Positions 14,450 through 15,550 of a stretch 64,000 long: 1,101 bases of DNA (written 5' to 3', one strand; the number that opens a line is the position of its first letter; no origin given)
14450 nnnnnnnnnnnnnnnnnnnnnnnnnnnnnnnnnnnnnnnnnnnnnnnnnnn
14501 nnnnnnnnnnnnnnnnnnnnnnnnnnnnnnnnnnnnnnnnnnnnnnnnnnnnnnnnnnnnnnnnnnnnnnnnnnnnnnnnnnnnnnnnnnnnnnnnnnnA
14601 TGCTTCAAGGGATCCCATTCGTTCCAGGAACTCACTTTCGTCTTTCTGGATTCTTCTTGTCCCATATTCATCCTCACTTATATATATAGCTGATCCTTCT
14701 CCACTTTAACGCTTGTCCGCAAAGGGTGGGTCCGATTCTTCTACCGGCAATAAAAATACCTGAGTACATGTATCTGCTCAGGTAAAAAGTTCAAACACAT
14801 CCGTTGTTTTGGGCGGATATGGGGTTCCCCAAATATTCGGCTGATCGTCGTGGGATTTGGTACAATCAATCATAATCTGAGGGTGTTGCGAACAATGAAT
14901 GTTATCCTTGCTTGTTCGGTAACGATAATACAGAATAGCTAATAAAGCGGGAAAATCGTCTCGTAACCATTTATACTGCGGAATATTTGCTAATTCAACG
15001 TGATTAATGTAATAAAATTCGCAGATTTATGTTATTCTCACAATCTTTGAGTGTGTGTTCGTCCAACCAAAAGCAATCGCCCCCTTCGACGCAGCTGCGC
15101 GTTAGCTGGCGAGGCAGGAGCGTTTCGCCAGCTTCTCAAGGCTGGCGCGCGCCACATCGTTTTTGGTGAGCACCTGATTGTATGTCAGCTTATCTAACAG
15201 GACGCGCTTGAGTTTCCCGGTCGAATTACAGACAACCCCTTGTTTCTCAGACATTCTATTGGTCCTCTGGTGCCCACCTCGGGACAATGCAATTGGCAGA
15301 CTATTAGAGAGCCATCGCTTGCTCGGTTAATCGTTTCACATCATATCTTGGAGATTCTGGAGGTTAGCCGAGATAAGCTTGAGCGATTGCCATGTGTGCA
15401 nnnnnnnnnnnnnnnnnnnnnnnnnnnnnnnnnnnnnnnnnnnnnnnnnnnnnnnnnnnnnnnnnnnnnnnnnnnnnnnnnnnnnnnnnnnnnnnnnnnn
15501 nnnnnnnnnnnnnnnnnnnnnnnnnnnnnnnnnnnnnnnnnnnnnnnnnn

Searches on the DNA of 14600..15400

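Call 10: search_rna_families(source=window, start=14600, end=15400, threshold=evalue, max_evalue=10)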
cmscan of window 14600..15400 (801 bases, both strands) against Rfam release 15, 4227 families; matches with E-value up to 10: 3.
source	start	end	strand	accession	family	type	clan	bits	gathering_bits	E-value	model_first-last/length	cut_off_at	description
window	14827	14883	-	RF00328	snoZ161_228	Gene; snRNA; snoRNA; CD-box;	CL00056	18.4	45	1.8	1-93/93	no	Small nucleolar RNA Z161/Z228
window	14626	14688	-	RF02191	TCL6_1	Gene; lncRNA;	-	11.5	60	8.7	1-113/113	no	T-cell leukemia/lymphoma 6 conserved region 1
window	14974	15036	+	RF02777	OppA_thermometer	Cis-reg; thermoregulator;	-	9.8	290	5.4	1-304/304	no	OppA 5' UTR thermometer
